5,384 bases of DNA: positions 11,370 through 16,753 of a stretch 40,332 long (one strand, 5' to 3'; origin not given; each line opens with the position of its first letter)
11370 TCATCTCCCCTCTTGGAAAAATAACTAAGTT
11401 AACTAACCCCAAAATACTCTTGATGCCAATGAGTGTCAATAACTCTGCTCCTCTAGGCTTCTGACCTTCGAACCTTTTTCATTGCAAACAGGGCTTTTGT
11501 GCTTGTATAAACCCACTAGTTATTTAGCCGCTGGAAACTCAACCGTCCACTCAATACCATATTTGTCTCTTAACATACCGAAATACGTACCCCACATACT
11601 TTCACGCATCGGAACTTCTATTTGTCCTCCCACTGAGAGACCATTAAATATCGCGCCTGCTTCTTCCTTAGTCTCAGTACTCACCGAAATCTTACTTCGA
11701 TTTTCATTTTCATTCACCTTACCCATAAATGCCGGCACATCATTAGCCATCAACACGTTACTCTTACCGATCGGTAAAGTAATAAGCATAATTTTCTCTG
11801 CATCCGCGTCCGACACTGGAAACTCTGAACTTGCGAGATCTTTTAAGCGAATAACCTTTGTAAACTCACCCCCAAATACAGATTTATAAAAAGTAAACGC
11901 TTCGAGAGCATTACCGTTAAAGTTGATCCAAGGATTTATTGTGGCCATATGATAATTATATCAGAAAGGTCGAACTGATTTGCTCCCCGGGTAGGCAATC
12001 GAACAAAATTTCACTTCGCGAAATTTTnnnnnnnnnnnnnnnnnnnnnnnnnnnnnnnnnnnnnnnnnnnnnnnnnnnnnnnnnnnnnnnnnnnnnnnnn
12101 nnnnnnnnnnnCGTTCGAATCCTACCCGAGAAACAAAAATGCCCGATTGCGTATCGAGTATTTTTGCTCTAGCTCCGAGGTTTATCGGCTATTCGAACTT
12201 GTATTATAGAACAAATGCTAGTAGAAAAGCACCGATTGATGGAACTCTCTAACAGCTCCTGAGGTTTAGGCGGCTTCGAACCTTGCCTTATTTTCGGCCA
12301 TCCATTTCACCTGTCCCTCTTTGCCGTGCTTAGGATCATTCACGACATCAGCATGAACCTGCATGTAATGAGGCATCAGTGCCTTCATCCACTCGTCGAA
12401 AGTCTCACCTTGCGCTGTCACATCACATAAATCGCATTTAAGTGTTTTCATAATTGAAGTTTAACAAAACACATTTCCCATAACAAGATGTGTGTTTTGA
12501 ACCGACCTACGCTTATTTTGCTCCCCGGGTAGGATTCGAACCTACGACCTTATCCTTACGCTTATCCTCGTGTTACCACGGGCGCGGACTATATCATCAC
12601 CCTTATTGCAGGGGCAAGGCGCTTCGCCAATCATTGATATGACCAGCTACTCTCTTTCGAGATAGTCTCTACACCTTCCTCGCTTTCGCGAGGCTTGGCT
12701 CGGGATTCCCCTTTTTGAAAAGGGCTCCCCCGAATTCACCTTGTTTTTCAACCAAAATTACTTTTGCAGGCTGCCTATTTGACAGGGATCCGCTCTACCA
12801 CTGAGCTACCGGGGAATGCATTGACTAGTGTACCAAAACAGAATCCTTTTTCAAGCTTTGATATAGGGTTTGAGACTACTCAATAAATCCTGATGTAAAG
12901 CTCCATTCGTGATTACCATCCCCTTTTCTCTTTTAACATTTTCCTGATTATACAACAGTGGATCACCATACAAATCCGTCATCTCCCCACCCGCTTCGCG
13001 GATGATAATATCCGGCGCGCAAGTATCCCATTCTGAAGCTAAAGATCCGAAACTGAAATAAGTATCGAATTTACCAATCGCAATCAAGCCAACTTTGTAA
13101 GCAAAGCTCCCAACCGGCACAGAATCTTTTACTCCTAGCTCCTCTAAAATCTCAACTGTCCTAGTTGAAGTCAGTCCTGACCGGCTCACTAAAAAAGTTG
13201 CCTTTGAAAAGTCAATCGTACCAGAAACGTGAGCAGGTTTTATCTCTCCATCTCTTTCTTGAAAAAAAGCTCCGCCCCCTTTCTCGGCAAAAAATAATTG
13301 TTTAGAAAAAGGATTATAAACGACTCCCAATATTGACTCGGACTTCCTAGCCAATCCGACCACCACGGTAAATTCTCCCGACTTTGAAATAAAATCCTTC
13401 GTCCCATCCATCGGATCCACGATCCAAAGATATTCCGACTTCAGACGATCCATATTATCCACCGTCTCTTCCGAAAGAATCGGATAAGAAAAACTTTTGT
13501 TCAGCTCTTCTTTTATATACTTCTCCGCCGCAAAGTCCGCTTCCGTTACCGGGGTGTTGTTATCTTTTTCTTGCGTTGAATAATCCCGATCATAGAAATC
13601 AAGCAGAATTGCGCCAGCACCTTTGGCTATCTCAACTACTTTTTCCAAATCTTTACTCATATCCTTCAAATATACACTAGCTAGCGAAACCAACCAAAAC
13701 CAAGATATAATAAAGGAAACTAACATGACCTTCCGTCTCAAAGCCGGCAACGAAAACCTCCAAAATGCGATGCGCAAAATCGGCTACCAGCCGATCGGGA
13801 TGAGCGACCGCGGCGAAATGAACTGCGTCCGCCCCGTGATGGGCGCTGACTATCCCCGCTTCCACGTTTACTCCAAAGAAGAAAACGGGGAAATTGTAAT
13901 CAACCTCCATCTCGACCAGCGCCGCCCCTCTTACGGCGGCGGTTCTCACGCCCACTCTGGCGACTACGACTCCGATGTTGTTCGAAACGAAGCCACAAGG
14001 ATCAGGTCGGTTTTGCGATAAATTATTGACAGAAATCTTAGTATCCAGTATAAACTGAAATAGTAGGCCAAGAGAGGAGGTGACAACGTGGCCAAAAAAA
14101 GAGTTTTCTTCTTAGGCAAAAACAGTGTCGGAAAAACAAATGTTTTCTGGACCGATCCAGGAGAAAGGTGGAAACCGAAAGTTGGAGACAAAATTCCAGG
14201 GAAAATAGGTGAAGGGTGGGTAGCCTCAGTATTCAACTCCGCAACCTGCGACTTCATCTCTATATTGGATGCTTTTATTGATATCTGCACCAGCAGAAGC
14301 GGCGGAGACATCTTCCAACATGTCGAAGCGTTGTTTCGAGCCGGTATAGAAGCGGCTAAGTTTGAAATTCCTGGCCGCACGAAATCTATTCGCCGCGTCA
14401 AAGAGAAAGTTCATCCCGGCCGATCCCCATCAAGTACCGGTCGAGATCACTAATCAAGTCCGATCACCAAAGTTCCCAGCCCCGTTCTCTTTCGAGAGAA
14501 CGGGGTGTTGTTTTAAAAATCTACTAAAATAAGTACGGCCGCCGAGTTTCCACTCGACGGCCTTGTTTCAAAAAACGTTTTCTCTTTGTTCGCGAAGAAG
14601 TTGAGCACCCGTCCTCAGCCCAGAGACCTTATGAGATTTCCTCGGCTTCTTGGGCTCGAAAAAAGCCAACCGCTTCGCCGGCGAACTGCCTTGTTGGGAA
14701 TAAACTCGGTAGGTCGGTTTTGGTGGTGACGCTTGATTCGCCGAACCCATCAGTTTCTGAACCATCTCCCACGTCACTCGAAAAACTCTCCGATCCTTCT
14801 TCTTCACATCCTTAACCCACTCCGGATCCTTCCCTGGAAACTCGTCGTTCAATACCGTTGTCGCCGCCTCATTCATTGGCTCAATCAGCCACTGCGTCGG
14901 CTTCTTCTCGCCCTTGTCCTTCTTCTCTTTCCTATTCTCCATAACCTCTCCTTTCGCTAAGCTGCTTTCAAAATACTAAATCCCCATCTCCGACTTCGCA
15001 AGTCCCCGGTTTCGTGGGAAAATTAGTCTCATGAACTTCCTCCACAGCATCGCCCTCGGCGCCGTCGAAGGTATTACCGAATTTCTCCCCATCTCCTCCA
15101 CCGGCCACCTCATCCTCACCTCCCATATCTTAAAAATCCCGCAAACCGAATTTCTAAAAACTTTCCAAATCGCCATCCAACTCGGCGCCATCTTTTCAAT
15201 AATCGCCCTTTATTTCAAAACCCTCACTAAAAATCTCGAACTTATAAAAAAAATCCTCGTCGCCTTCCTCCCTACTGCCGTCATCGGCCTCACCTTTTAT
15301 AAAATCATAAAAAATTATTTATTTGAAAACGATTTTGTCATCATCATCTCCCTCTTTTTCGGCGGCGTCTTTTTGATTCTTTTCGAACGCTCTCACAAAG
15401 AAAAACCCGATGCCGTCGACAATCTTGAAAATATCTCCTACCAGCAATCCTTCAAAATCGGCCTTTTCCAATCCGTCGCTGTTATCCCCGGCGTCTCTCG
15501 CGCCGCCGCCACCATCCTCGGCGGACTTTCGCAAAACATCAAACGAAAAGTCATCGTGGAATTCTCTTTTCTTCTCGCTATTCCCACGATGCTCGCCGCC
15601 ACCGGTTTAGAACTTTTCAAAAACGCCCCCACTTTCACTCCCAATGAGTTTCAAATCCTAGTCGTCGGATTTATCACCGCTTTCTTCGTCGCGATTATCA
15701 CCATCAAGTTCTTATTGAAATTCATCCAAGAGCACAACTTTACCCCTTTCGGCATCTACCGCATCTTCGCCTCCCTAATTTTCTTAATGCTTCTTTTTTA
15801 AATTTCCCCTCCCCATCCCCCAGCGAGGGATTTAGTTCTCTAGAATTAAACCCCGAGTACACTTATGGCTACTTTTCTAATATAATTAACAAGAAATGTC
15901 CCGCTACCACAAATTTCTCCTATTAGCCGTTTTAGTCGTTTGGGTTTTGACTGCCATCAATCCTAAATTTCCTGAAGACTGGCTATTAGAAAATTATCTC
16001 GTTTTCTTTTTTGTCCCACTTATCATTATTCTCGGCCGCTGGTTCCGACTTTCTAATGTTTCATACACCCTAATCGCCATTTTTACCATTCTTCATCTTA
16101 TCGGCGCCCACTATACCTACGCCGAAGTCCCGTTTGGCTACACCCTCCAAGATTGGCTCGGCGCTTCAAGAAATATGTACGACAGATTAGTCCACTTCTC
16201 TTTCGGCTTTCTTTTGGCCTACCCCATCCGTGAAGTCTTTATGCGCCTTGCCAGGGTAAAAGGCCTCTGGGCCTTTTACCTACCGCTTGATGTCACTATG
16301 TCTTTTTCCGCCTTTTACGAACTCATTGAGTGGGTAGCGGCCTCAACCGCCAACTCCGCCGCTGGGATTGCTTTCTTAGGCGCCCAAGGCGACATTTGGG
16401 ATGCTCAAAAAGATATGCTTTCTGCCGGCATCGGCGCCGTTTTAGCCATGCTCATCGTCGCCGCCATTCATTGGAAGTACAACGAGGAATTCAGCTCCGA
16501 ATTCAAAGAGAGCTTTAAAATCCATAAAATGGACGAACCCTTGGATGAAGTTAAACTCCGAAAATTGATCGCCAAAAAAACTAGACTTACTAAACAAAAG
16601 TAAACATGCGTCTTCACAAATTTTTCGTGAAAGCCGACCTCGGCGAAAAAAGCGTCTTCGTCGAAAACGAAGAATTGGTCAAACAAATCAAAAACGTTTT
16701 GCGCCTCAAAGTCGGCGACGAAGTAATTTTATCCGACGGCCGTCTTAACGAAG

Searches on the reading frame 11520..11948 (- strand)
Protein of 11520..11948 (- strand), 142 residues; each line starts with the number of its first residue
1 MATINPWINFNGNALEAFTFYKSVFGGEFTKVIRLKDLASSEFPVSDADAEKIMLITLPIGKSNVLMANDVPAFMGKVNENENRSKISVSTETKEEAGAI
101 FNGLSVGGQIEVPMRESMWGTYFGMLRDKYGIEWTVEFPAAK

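Call 10: search_protein_families(library=pfam, proteins=[window:11520-11948:-])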
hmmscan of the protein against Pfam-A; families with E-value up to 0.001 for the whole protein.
window:11520-11948:- (142 aa): 2 families
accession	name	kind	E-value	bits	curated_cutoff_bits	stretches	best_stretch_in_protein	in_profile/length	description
PF06983.19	3-dmu-9_3-mt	-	1.4e-08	35.7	24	1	4-136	3-115/116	3-demethylubiquinone-9 3-methyltransferase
PF00903.31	Glyoxalase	-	9.5e-06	26.4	20.6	1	15-135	13-120/121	Glyoxalase/Bleomycin resistance protein/Dioxygenase superfamily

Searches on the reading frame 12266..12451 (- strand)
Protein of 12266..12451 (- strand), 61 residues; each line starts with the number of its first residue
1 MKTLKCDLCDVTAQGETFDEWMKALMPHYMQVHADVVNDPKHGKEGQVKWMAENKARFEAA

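Call 10: search_protein_families(library=pfam, proteins=[window:12266-12451:-])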
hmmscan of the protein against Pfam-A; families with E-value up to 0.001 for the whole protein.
window:12266-12451:- (61 aa): 0 families

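Call 51: find_encoding_contigs(protein=window:12266-12451:-, flank=3000, max_places=10)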
Protein window:12266-12451:- (61 aa): 3 contigs read that carry it; 2 places shown.
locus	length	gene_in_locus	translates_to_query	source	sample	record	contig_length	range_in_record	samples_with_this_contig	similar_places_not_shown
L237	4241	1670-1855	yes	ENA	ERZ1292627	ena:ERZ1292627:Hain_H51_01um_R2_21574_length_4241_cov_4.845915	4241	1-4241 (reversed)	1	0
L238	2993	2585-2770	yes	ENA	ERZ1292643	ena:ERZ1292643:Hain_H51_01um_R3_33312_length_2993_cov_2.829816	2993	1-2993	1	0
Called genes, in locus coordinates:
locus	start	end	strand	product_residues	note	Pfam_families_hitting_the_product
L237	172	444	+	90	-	-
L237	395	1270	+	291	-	PF00459:Inositol_P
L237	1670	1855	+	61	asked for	-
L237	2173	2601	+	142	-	PF00903:Glyoxalase (weak), PF06983:3-dmu-9_3-mt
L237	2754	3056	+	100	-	-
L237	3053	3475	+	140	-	-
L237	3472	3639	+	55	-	-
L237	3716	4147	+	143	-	-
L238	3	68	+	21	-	?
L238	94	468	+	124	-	-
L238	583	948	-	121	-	-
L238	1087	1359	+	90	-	-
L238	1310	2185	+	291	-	PF00459:Inositol_P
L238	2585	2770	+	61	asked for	-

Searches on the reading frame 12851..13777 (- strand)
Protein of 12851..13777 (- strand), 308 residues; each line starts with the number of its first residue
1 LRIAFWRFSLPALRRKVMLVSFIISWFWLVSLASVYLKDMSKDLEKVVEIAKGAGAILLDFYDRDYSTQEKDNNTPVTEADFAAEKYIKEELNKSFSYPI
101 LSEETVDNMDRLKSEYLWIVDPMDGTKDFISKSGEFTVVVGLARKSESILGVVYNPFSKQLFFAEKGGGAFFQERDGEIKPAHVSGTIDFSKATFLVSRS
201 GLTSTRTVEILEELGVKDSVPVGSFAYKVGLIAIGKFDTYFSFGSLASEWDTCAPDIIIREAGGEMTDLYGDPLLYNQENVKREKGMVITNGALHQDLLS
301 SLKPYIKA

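Call 10: search_protein_families(library=pfam, proteins=[window:12851-13777:-])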
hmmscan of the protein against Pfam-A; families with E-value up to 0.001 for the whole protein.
window:12851-13777:- (308 aa): 1 family
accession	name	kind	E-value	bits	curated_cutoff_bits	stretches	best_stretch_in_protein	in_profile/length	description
PF00459.30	Inositol_P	-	4.4e-54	184.2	27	1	44-300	6-264/271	Inositol monophosphatase family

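Call 38: find_homologous_proteins(query=window:12851-13777:-, max_evalue=1e-20)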
Query window:12851-13777:- (308 aa): 1426 proteins with E <= 1e-20 among 3953 candidates; the best 120 are listed.
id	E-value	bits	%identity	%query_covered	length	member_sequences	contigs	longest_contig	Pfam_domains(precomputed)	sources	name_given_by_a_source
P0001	9.8e-173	592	100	87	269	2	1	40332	PF00459.31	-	-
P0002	4.8e-81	291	52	85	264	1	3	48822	PF00459.31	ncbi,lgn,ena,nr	ncbi:MAG: inositol monophosphatase [Parcubacteria group bacterium Athens0714_16]|nr:MAG: inositol mo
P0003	1.2e-79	286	53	86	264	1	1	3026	PF00459.31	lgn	-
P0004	7.8e-74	267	47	87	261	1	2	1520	PF00459.31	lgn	-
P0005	3.4e-73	265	48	86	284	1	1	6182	PF00459.31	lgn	-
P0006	4.7e-73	264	46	88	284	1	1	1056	PF00459.31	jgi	jgi:3'(2'), 5'-bisphosphate nucleotidase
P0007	3.9e-71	258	47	85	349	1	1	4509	PF00459.31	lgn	-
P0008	3.6e-70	255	45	85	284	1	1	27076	PF00459.31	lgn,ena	-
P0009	7.6e-70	254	47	85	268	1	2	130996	PF00459.31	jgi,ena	jgi:3'(2'), 5'-bisphosphate nucleotidase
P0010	1.1e-67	247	47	86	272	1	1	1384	PF00459.31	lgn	-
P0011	5.6e-67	244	46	86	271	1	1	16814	PF00459.31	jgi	jgi:3'(2'), 5'-bisphosphate nucleotidase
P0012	1.1e-66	243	46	80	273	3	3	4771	PF00459.31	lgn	-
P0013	1.1e-65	240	45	85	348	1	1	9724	PF00459.31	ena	-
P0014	4.3e-65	238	45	85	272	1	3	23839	PF00459.31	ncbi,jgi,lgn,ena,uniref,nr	ncbi:MAG: 3'(2'),5'-bisphosphate nucleotidase CysQ [Candidatus Magasanikbacteria bacterium CG10_big_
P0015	3.6e-64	235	43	85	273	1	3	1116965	PF00459.31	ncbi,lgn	-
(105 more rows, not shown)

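Call 39: find_encoding_contigs(protein=P0002, flank=4000, max_places=2)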
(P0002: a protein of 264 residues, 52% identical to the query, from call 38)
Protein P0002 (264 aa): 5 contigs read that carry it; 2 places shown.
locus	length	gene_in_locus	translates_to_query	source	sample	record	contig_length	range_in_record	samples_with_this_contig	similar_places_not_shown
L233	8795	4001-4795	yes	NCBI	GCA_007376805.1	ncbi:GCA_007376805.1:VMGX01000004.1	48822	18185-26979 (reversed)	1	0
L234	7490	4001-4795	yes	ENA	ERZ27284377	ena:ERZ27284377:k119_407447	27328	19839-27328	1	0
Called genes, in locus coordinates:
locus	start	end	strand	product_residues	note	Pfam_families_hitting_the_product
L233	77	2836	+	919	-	PF00690:Cation_ATPase_N, PF08282:Hydrolase_3 (faint), PF00122:E1-E2_ATPase, PF00702:Hydrolase, PF13246:Cation_ATPase, PF00689:Cation_ATPase_C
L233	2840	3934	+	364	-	PF02646:RmuC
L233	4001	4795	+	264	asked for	PF00459:Inositol_P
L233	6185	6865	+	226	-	PF00961:LAGLIDADG_1 (faint), PF14528:LAGLIDADG_3 (weak)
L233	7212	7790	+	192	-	PF00561:Abhydrolase_1 (faint), PF06821:Ser_hydrolase, PF10230:LIDHydrolase (faint)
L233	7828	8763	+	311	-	PF03462:PCRF, PF00472:RF-1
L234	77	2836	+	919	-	PF00690:Cation_ATPase_N, PF08282:Hydrolase_3 (faint), PF00122:E1-E2_ATPase, PF00702:Hydrolase, PF13246:Cation_ATPase, PF00689:Cation_ATPase_C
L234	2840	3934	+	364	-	PF02646:RmuC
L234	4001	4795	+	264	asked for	PF00459:Inositol_P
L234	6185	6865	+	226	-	PF00961:LAGLIDADG_1 (faint), PF14528:LAGLIDADG_3 (weak)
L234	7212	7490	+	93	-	?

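Call 40: find_encoding_contigs(protein=P0008, flank=4000, max_places=2)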
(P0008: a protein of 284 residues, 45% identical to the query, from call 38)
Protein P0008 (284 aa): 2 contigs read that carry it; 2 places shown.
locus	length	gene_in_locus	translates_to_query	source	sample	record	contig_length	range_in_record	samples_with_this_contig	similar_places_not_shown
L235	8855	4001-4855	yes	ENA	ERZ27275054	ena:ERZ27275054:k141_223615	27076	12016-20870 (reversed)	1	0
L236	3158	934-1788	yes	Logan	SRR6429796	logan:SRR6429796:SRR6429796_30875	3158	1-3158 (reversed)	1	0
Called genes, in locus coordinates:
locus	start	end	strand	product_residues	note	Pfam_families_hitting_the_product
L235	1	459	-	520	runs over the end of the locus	PF00239:Resolvase, PF07508:Recombinase, PF13408:Zn_ribbon_recom (weak)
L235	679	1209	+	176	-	-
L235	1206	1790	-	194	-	-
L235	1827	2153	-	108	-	PF13248:Zn_ribbon_3 (weak)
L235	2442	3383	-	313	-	PF01734:Patatin (weak)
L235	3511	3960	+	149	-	PF08570:DUF1761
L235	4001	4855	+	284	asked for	PF00459:Inositol_P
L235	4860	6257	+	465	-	PF21799:MurD-like_N, PF08245:Mur_ligase_M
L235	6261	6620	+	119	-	-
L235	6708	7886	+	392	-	-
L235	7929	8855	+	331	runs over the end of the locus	PF01471:PG_binding_1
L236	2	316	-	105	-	?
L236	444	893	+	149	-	PF08570:DUF1761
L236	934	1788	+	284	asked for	PF00459:Inositol_P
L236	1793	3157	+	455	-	?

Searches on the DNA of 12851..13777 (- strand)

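Call 41: search_rna_families(source=L233, start=4700, end=7300, threshold=gathering)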
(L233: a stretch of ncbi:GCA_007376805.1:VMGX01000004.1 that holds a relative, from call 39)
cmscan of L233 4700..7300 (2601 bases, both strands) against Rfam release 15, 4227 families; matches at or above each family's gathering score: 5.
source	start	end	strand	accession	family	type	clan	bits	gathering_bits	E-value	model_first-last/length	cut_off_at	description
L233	7019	7090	+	RF00005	tRNA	Gene; tRNA;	CL00001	72.2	29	3.2e-15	1-71/71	no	tRNA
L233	6851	6925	+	RF00005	tRNA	Gene; tRNA;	CL00001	65.9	29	1.7e-13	1-71/71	no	tRNA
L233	7094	7164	+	RF00005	tRNA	Gene; tRNA;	CL00001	64.9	29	3.3e-13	1-71/71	no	tRNA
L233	5547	5753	-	RF00028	Intron_gpI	Intron;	-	64.7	50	1.6e-15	1-253/253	no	Group I catalytic intron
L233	5832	5906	-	RF00005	tRNA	Gene; tRNA;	CL00001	64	29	5.6e-13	1-71/71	no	tRNA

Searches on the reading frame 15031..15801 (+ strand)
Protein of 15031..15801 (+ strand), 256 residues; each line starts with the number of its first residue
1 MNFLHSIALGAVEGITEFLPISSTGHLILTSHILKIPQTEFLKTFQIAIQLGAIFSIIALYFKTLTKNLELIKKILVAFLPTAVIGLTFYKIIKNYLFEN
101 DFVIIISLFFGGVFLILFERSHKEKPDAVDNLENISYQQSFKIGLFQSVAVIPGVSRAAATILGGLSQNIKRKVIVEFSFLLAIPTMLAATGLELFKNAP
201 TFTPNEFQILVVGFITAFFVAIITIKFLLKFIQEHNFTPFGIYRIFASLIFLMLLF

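Call 10: search_protein_families(library=pfam, proteins=[window:15031-15801:+])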
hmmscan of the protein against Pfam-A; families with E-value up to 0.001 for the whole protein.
window:15031-15801:+ (256 aa): 1 family
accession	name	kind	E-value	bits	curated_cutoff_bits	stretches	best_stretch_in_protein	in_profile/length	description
PF02673.24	BacA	-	3.3e-72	243.7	33.4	1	7-249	2-256/257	Bacitracin resistance protein BacA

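Call 32: find_encoding_contigs(protein=window:15031-15801:+, flank=10000, max_places=6)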
Protein window:15031-15801:+ (256 aa): 4 contigs read that carry it; 3 places shown.
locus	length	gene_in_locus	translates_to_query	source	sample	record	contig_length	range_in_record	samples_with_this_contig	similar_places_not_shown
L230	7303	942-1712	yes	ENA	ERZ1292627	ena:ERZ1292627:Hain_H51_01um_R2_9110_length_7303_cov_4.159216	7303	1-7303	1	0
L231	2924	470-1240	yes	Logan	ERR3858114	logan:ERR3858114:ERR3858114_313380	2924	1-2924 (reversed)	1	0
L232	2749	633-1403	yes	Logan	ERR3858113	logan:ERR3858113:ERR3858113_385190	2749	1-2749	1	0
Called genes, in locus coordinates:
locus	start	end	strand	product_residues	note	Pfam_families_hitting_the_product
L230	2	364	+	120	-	?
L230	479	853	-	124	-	-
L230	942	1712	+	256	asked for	PF02673:BacA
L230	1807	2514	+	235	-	PF09997:DUF2238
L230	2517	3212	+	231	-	PF20260:PUA_4, PF04452:Methyltrans_RNA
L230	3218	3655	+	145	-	-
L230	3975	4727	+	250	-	PF00119:ATP-synt_A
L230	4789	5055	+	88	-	PF00137:ATP-synt_C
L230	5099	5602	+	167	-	PF00430:ATP-synt_B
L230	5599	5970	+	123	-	PF00213:OSCP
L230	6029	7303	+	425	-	?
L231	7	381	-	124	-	-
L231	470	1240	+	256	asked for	PF02673:BacA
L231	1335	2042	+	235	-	PF09997:DUF2238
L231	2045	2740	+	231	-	PF20260:PUA_4, PF04452:Methyltrans_RNA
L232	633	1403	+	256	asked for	PF02673:BacA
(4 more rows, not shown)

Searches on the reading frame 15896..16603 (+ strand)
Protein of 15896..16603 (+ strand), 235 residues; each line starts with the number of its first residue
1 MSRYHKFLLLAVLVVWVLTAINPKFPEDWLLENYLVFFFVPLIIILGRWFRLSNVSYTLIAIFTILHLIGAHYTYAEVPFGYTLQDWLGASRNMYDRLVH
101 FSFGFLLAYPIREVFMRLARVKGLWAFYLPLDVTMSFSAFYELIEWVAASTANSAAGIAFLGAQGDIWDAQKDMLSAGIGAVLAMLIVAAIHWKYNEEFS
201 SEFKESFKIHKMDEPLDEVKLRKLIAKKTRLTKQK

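Call 10: search_protein_families(library=pfam, proteins=[window:15896-16603:+])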
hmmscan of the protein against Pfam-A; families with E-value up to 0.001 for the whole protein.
window:15896-16603:+ (235 aa): 1 family
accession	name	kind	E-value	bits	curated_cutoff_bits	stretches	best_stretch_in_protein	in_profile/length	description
PF09997.14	DUF2238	-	3.5e-53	179.7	26.4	1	38-177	2-140/140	Predicted membrane protein (DUF2238)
